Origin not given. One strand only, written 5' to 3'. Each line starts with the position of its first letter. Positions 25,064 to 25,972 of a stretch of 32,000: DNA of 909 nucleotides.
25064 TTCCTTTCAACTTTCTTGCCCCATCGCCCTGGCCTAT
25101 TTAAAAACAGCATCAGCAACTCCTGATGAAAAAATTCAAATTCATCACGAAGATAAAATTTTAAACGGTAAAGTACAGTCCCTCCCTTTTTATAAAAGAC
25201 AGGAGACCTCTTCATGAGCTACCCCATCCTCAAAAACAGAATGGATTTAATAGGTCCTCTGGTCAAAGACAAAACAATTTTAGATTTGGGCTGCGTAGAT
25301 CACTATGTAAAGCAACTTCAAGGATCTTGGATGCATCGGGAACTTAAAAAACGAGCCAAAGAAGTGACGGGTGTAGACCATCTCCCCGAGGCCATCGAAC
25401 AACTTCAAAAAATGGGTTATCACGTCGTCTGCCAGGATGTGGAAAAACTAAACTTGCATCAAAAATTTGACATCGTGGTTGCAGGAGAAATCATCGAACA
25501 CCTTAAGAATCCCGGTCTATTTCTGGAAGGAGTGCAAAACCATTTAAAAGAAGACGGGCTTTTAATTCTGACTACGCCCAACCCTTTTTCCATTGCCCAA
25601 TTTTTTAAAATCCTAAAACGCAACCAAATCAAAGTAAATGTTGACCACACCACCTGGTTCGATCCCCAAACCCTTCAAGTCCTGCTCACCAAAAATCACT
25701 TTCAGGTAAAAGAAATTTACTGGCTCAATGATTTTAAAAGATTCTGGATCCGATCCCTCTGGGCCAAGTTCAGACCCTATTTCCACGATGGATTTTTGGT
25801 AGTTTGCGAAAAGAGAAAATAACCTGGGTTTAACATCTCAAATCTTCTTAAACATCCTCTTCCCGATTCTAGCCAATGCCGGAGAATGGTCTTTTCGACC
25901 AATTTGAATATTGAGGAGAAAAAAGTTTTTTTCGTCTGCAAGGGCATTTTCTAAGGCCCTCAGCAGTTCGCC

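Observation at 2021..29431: Pervasive 7-nt-periodic word repeats, mostly as imperfect hairpins, placed in intercistronic junctions of normally tight operons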

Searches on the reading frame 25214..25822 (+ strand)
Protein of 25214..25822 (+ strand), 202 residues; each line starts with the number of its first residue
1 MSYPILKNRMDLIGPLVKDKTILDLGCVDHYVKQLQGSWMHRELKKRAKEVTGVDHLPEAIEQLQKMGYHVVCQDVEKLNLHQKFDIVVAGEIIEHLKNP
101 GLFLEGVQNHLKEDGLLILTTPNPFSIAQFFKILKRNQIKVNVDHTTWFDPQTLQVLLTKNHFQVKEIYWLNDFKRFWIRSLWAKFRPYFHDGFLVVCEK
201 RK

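Call 12: search_protein_families(library=pfam, proteins=[window:25214-25822:+])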
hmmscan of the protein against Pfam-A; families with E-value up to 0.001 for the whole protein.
window:25214-25822:+ (202 aa): 9 families
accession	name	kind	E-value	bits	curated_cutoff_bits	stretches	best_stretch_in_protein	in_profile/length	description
PF13489.12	Methyltransf_23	-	2.4e-15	57.1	27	1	6-166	10-162/164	Methyltransferase domain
PF13847.12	Methyltransf_31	-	3.8e-12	46.5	27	1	18-169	3-138/145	Methyltransferase domain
PF08241.18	Methyltransf_11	-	4.6e-11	43.6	21.2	1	39-119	9-95/95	Methyltransferase domain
PF08242.18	Methyltransf_12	-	1.1e-08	36.1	30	1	42-117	13-98/98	Methyltransferase domain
PF13649.12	Methyltransf_25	-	4.9e-08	34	27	1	41-115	12-97/97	Methyltransferase domain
PF08003.17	Methyltransf_9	-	3.2e-07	30.1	23.8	1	17-121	114-219/315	Protein of unknown function (DUF1698)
PF05219.18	DREV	-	0.00029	20.5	26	1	17-126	93-193/265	DREV methyltransferase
PF05401.17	NodS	-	0.00052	20.3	24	1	43-119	60-144/201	Nodulation protein S (NodS)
PF02254.24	TrkA_N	-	0.00091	20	23.8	0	40-87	13-60/116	TrkA-N domain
